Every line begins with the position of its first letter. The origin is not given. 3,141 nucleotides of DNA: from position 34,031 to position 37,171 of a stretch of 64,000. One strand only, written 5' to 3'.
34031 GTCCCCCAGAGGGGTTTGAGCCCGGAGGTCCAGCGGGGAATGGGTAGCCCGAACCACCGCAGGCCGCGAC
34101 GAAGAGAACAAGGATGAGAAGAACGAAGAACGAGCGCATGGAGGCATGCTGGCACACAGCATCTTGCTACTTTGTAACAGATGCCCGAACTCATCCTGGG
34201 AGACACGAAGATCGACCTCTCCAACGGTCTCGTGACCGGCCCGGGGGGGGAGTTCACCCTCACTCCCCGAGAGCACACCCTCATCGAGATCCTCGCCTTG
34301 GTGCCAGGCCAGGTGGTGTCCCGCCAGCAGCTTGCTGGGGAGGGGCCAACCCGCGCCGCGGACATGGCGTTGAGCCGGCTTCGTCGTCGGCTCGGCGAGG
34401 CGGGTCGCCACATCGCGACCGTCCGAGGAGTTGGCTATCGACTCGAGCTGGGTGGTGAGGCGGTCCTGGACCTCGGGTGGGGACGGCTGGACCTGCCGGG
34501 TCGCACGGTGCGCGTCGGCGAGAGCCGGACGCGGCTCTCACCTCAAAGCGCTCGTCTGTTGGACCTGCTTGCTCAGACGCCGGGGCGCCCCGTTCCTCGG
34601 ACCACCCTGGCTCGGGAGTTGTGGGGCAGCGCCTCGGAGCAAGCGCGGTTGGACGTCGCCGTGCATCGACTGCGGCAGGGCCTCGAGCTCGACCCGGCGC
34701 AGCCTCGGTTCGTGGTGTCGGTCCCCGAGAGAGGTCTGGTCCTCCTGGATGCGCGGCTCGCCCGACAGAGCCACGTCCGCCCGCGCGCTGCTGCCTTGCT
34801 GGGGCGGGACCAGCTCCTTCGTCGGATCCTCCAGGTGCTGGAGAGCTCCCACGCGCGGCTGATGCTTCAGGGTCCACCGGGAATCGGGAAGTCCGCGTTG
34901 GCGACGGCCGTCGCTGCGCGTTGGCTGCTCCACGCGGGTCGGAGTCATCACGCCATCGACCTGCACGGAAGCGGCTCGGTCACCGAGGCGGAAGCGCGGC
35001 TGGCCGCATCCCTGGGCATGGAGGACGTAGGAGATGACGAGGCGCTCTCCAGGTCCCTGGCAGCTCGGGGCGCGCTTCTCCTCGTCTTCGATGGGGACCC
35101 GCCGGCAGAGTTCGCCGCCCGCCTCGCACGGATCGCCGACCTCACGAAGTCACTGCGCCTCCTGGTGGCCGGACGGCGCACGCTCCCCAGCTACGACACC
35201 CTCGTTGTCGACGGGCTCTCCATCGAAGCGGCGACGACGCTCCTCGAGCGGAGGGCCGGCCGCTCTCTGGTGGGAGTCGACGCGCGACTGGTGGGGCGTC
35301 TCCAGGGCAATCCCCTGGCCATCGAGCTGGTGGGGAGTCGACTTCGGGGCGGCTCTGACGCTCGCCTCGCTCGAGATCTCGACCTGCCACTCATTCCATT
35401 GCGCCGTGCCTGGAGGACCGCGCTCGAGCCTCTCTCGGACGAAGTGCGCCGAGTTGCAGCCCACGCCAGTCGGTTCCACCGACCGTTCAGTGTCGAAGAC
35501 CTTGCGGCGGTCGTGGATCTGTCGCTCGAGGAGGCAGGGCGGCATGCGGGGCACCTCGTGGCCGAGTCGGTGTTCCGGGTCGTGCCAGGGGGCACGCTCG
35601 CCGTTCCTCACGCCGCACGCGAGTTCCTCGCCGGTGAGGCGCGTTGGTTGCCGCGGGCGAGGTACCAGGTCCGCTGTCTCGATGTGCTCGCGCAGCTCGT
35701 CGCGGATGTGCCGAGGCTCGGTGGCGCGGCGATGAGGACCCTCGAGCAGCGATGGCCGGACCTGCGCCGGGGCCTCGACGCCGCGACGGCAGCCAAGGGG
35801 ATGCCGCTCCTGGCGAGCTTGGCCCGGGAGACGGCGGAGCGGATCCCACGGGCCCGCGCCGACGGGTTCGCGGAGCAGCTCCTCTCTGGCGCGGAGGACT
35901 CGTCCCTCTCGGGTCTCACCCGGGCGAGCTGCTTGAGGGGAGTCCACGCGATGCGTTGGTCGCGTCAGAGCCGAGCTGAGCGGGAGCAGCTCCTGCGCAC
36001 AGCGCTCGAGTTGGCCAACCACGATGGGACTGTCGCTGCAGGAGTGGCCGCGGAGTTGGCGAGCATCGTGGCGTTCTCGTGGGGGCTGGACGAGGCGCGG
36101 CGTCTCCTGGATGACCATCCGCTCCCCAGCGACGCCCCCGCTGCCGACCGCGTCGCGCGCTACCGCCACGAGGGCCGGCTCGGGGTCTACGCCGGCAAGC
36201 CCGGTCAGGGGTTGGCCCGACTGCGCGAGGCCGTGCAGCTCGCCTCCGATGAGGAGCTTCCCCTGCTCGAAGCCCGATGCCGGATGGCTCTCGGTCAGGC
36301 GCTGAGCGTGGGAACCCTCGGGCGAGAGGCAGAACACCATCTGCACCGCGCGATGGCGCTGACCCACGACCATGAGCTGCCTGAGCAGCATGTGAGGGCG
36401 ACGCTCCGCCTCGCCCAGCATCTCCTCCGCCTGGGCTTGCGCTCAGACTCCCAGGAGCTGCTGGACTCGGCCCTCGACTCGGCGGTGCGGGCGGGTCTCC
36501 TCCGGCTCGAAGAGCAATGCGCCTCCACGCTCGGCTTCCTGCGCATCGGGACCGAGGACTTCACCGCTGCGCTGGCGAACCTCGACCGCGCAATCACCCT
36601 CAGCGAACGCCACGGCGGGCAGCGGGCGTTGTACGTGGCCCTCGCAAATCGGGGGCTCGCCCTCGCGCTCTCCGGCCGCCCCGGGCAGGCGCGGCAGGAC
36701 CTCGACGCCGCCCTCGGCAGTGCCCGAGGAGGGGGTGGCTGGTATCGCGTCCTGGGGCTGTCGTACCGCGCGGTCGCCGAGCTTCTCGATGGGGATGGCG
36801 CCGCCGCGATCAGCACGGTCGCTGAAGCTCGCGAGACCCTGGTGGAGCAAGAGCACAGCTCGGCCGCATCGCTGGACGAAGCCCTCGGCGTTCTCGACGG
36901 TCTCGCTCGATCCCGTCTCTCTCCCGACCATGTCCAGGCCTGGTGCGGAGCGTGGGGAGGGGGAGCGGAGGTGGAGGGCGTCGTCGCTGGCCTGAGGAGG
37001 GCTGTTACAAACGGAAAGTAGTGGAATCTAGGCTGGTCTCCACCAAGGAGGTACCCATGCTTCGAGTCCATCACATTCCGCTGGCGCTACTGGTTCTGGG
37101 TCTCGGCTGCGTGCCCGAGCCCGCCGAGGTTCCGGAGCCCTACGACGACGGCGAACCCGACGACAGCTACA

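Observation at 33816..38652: STAND regulator (tandem wHTH + NB-ARC + TPR) bracketed by two lipoproteins sharing a poly-aspartate repeat module, one fused to vWA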

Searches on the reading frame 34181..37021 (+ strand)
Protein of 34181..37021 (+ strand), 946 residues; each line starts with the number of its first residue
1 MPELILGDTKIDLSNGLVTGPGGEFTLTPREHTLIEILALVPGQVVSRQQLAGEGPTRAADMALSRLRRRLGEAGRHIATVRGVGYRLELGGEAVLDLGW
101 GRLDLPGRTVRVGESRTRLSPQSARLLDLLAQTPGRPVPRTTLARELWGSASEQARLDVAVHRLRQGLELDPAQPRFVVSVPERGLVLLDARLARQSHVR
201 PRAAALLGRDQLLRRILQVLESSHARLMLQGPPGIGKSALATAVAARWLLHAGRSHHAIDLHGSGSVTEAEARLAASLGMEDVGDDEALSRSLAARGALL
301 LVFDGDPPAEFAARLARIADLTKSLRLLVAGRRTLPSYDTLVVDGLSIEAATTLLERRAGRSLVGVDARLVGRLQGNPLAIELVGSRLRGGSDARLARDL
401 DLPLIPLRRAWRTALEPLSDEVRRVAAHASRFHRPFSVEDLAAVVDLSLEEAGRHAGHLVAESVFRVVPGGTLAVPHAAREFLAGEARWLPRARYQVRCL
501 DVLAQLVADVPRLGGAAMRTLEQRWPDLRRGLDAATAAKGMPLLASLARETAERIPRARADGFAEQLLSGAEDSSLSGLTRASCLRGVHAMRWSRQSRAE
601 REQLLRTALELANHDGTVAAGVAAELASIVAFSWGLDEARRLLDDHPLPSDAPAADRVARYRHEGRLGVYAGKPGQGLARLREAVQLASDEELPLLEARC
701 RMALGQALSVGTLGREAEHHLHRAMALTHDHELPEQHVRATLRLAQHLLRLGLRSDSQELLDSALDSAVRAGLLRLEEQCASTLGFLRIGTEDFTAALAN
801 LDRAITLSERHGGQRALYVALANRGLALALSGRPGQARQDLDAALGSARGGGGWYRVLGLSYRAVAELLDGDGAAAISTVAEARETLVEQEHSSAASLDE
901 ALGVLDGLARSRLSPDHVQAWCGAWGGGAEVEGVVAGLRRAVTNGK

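Call 3: search_protein_families(library=pfam, proteins=[window:34181-37021:+], max_evalue=0.01)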
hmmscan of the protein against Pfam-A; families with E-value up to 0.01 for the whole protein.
window:34181-37021:+ (946 aa): 8 families
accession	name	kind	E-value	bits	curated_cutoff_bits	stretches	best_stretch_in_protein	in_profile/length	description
PF00486.34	Trans_reg_C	-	5.1e-27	94.2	26.2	2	116-185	3-74/77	Transcriptional regulatory protein, C terminal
PF13191.12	AAA_16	-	1.6e-05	25.9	32.6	1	206-322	2-127/167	AAA ATPase domain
PF25201.1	nSTAND6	-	0.0023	18.4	27.7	1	206-281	1-74/148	Novel STAND NTPase 6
PF05729.18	NACHT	-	0.0042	17.4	26.7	0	227-252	3-28/167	NACHT domain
PF00004.35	AAA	-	0.005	17.7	21.2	1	227-265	1-33/131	ATPase family associated with various cellular activities (AAA)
PF07719.23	TPR_2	-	0.0055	17.2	27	0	820-845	3-28/34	Tetratricopeptide repeat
PF13424.12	TPR_12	-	0.0062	17.1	30.1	1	783-845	8-72/77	Tetratricopeptide repeat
PF20720.3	nSTAND3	-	0.0085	16.2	27.2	0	213-250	7-43/155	Novel STAND NTPase 3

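Call 7: find_encoding_contigs(protein=window:34181-37021:+, flank=10000, max_places=6)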
Protein window:34181-37021:+ (946 aa): no gene with exactly this product is on record in the collection.

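Call 8: find_homologous_proteins(query=window:34181-37021:+)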
Query window:34181-37021:+ (946 aa): 29 proteins with E <= 0.001 among 8000 candidates.
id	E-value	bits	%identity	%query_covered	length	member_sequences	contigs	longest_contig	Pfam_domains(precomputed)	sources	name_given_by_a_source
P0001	0.0e+0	2005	100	100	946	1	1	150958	PF00486.35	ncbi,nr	ncbi:MAG: winged helix-turn-helix domain-containing protein [Deltaproteobacteria bacterium]|nr:winge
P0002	0.0e+0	1162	65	100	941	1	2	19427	PF00486.35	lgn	-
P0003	0.0e+0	1095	62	100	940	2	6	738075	PF00486.35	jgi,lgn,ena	-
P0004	1.4e-296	1004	58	100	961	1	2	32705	PF00486.35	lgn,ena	-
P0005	2.2e-287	974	56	100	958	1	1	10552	PF00486.35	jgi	jgi:DNA-binding response OmpR family regulator/tetratricopeptide (TPR) repeat protein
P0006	1.5e-277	941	55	100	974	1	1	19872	PF00486.35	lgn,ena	-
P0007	2.0e-272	925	54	100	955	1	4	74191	PF00486.35,PF07719.24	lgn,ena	-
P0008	1.9e-269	915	54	99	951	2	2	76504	PF00486.35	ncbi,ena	-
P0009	3.9e-265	900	55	99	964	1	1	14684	PF00486.35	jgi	jgi:DNA-binding response OmpR family regulator/tetratricopeptide (TPR) repeat protein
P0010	3.2e-261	887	54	100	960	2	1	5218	PF00486.35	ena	-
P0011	1.3e-260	885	54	99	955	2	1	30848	PF00486.35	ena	-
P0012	1.1e-256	872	54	100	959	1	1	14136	PF00486.35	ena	-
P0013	1.2e-247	843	53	99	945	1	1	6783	PF13424.13,PF00486.35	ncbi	-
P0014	1.8e-234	799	51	99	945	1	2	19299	PF13424.13,PF00486.35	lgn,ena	-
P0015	4.5e-221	755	48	99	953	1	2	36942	PF05729.19,PF13424.13,PF00486.35,PF13191.13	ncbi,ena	-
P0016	2.6e-219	749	49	100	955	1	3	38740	PF00486.35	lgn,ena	-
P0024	2.2e-139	484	40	95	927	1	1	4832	PF00486.35,PF20720.4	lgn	-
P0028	9.5e-7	45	37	26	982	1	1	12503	PF00486.35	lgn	-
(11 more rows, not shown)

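Call 10: find_related_loci(query=A1, collection=genome_contigs, flank=7000)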
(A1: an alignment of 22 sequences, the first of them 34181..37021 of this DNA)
Query A1 (946 aa) in genome_contigs; peptide patterns used: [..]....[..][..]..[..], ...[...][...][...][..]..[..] (x = any residue, [..] = any of these).
78 stretches matched a pattern; 7 encode a relative of the query (tblastn E <= 1e-3); 7 distinct loci.
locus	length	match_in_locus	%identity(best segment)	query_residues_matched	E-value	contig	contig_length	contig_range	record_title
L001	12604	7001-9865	57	1-945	0e+0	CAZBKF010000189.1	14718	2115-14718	MAG TPA_asm: uncultured Rickettsiales bacterium isolate binchicken_co141_65 genome assembly, contig: NODE_17019_length_1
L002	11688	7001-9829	48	6-940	0e+0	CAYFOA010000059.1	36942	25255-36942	MAG TPA_asm: uncultured Rickettsiales bacterium isolate ERP019367_co1_6 genome assembly, contig: NODE_1143_length_36942_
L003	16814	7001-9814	48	6-935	0e+0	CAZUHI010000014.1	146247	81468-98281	MAG TPA_asm: uncultured Rickettsiales bacterium isolate binchicken_co46_645 genome assembly, contig: NODE_130_length_146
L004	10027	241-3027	49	21-940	0e+0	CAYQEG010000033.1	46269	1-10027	MAG TPA_asm: uncultured Rickettsiales bacterium isolate SRP077602_co5_496 genome assembly, contig: NODE_3755_length_4626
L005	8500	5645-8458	47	6-935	0e+0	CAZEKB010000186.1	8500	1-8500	MAG TPA_asm: uncultured Rickettsiales bacterium isolate binchicken_co141_512 genome assembly, contig: NODE_30907_length_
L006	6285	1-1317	61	511-946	5e-123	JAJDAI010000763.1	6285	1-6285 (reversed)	MAG: Deltaproteobacteria bacterium isolate OFTM289 OFTM289_762, whole genome shotgun sequence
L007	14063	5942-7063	51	570-943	5e-86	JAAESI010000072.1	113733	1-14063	MAG: Proteobacteria bacterium isolate Ust_8 UstG_CONTIG506717, whole genome shotgun sequence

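Call 15: find_related_loci(query=A1, collection=metagenome_contigs, flank=6000)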
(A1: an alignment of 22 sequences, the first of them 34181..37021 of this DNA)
Query A1 (946 aa) in metagenome_contigs; peptide patterns used: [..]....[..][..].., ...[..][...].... (x = any residue, [..] = any of these).
261 stretches matched a pattern; 6 encode a relative of the query (tblastn E <= 1e-3); 6 distinct loci.
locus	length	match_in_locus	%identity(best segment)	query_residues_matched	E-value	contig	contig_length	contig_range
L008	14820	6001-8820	62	1-943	0e+0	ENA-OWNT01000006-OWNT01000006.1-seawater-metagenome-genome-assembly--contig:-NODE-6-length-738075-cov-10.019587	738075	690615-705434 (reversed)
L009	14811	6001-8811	47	4-942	0e+0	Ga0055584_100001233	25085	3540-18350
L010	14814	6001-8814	48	6-935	0e+0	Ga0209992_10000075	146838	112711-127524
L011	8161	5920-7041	51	570-943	2e-86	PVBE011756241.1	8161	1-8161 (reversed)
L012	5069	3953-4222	38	4-87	1e-6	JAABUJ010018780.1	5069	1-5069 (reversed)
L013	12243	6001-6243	33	103-181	1e-5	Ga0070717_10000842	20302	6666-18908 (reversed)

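Call 19: search_protein_families(library=ncbifam, proteins=[window:34181-37021:+], max_evalue=0.1)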
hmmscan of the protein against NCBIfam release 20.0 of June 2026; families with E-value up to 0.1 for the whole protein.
window:34181-37021:+ (946 aa): 37 families (the best 25 are shown)
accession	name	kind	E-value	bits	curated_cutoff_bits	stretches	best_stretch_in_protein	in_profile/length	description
NF005568.0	PRK07239.1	equivalog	4e-19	68.8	273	2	98-186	285-369/381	uroporphyrinogen-III synthase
NF040689.1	MtrAB_MtrA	equivalog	7.6e-17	61.4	300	2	96-181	124-211/219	MtrAB system response regulator MtrA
NF045944.1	ResRegRpaBCyano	equivalog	3.9e-16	59.1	330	2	94-185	129-224/229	response regulator transcription factor RpaB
NF041733.1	resp_reg_CseB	equivalog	5.3e-15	55.4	350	2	4-89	137-227/228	two-component system response regulator CseB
TIGR02154.1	PhoB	equivalog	5.1e-12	45.6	296.2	2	6-88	134-225/226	phosphate regulon transcriptional regulator PhoB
NF008567.0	PRK11517.1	equivalog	8.7e-11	41.6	353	2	106-181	135-211/223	response regulator transcription factor HprR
TIGR01387.1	cztR_silR_copR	subfamily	1e-10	41.6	279.2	2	102-185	131-215/218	heavy metal response regulator transcription factor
NF007346.1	PRK09836.1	equivalog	2.3e-09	37.4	420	2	7-90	131-223/227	copper/silver response regulator transcription factor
NF007005.1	PRK09468.1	equivalog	3.7e-09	36.3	331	1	94-188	135-231/237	osmolarity response regulator transcription factor OmpR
NF012023.0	PRK15479.1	equivalog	4.3e-09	36.2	337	1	24-92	146-221/224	transcriptional regulator TctD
NF053854.1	RespRegPhoBBctds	equivalog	1.7e-08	34.1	270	1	7-88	136-224/225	two-component system response regulator PhoB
NF007928.2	PRK10643.1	equivalog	3e-08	33.6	330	1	4-88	127-216/216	two-component system response regulator PmrA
NF007977.0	PRK10701.1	equivalog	3.7e-08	33.1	330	2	94-188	137-233/241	two-component system response regulator RstA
NF007820.0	PRK10529.1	equivalog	4.8e-08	32.7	325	1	103-180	136-215/225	two-component system response regulator KdpE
NF040534.1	resp_reg_YycF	equivalog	5.2e-08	32.4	340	2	4-88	133-227/231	response regulator YycF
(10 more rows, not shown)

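Call 20: search_solved_structures(query=A1, max_evalue=0.01, show_alignments=0)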
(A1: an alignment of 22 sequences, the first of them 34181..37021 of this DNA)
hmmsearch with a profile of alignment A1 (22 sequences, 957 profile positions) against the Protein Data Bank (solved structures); distinct sequences matched with E-value up to 0.01: 85 (the best 60 are shown).
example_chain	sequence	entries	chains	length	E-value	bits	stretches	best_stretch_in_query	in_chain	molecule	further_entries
2oqr_A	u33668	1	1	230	3.5e-15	58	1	80-187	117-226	Sensory transduction protein regX3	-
2d1v_A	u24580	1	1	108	4.9e-13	50.9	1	94-187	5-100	Transcriptional regulatory protein yycF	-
1p2f_A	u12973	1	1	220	5.1e-13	50.8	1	91-186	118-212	Response Regulator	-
2hwv_A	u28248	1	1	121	8.6e-13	50.1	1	96-187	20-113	DNA-binding response regulator VicR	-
8hih_O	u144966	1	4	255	5.5e-12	47.4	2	3-87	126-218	Transcriptional regulatory protein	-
3zq7_A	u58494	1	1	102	6.4e-12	47.2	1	103-186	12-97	KDP OPERON TRANSCRIPTIONAL REGULATORY PROTEIN KDPE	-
2k4j_A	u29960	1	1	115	7.2e-12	47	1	103-187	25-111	Putative TRANSCRIPTIONAL REGULATOR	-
5za3_A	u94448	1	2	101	1.1e-11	46.4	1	114-186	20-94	DNA-binding response regulator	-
1opc_A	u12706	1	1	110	1.5e-11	46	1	93-189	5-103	OMPR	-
1odd_A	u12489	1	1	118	1.7e-11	45.8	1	93-189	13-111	TRANSCRIPTIONAL REGULATORY PROTEIN OMPR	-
4kfc_A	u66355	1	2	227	1.9e-11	45.6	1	103-186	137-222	KDP operon transcriptional regulatory protein KdpE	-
2zxj_A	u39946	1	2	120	2.7e-11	45.1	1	111-189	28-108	Transcriptional regulatory protein walR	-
4kny_A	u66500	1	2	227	4e-11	44.5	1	103-186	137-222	KDP operon transcriptional regulatory protein KdpE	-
6lxl_A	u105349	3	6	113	4.1e-11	44.5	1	98-190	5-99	Transcriptional regulatory protein OmpR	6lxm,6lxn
6lgq_D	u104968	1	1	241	4.5e-11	44.4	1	103-186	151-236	DNA-binding response regulator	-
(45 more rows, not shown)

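Call 29: search_protein_families(library=pfam, proteins=[L004:3089-4783:+, L006:1372-3144:+, L009:8837-9754:-, L001:3774-5393:+, L008:10508-11959:+, L009:3862-5538:+], max_evalue=0.05)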
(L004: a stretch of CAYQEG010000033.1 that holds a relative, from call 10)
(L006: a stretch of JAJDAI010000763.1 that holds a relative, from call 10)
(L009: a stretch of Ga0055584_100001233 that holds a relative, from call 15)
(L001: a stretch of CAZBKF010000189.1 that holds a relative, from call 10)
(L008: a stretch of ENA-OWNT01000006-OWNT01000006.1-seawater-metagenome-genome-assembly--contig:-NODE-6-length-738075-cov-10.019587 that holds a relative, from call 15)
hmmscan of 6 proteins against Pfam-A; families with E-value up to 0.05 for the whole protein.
L004:3089-4783:+ (564 aa): 2 families
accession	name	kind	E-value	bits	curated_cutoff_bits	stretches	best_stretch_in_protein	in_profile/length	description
PF10092.14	DUF2330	-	3.4e-33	115.5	24.7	1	16-344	1-276/279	Uncharacterized protein conserved in bacteria (DUF2330)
PF11332.13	DUF3134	-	0.007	17.2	25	0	153-176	15-38/70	Protein of unknown function (DUF3134)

L006:1372-3144:+ (590 aa): 2 families
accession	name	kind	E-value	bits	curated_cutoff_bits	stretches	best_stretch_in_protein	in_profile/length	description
PF10092.14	DUF2330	-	2.2e-31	109.5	24.7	1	14-327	3-264/279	Uncharacterized protein conserved in bacteria (DUF2330)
PF06247.17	Plasmod_Pvs28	-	0.016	15.7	26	1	440-467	2-33/41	Pvs28 EGF domain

L009:8837-9754:- (305 aa): 0 families

L001:3774-5393:+ (539 aa): 0 families

L008:10508-11959:+ (483 aa): 1 family
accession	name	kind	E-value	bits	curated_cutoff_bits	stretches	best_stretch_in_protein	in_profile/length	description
PF09992.14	NAGPA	-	4.6e-24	86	25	1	223-479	2-167/169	Phosphodiester glycosidase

L009:3862-5538:+ (558 aa): 2 families
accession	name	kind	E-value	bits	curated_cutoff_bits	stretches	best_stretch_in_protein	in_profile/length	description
PF13519.12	VWA_2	-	9.9e-10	39.5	27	1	210-314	2-106/107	von Willebrand factor type A domain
PF00092.34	VWA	-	5e-06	27.3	23.8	1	208-317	1-116/174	von Willebrand factor type A domain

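Call 31: find_encoding_contigs(protein=P0002, flank=5000, max_places=1)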
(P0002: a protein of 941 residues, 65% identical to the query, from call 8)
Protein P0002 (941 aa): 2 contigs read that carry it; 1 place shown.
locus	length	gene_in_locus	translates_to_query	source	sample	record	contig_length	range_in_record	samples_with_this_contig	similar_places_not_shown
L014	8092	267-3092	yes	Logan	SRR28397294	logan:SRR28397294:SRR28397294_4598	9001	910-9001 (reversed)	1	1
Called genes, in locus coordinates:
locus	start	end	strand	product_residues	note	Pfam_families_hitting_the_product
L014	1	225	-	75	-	?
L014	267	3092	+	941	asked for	PF00486:Trans_reg_C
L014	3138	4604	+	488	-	PF09992:NAGPA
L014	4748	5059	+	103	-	PF09350:DJC28_CD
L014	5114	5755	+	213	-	-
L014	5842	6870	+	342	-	PF04055:Radical_SAM, PF13186:SPASM (faint)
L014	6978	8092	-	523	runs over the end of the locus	PF01420:Methylase_S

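Call 32: find_encoding_contigs(protein=P0004, flank=5000, max_places=1)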
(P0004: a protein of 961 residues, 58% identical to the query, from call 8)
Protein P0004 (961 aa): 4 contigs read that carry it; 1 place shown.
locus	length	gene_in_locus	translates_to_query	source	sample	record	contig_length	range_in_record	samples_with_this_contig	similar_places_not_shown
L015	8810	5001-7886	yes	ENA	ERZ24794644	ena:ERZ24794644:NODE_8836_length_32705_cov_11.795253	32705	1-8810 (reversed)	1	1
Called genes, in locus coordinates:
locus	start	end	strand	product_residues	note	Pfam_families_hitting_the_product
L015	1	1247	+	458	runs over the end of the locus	PF13191:AAA_16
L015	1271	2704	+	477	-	-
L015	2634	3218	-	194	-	PF00702:Hydrolase, PF12710:HAD (weak), PF13419:HAD_2, PF13242:Hydrolase_like (weak)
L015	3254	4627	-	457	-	PF00171:Aldedh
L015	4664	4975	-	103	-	-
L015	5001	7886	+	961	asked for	PF00486:Trans_reg_C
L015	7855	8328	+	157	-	PF13519:VWA_2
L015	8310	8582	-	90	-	-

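Call 33: find_encoding_contigs(protein=P0007, flank=5000, max_places=1)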
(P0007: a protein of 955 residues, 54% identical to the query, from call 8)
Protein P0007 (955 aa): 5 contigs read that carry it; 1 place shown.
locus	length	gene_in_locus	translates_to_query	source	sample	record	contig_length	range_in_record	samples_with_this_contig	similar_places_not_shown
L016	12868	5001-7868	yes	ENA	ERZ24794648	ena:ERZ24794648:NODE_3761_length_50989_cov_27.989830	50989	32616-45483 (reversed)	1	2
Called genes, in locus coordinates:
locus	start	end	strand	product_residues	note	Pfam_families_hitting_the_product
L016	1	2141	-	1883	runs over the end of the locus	PF00069:Pkinase, PF07714:PK_Tyr_Ser-Thr, PF13191:AAA_16, PF01590:GAF, PF13185:GAF_2, PF00512:HisKA, PF02518:HATPase_c, PF00072:Response_reg, +1 more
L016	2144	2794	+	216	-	-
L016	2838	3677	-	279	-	PF04055:Radical_SAM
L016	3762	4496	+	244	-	PF12710:HAD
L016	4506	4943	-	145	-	-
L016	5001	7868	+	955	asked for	PF00486:Trans_reg_C, PF07719:TPR_2 (faint)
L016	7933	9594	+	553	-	PF00092:VWA, PF13519:VWA_2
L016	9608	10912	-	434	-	PF07690:MFS_1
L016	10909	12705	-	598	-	PF02366:PMT, PF13231:PMT_2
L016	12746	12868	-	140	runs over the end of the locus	-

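Call 34: find_encoding_contigs(protein=P0011, flank=5000, max_places=1)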
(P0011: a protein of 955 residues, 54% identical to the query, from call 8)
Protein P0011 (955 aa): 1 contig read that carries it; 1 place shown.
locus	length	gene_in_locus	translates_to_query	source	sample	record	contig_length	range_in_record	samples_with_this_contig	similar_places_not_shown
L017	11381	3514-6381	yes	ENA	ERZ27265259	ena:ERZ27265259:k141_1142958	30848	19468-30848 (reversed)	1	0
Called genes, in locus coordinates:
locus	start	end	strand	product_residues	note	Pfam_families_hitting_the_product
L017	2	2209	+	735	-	?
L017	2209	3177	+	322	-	PF01636:APH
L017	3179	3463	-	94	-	-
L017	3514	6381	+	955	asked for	PF00486:Trans_reg_C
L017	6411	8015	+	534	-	-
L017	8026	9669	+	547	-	-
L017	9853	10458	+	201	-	-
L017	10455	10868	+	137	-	PF03795:YCII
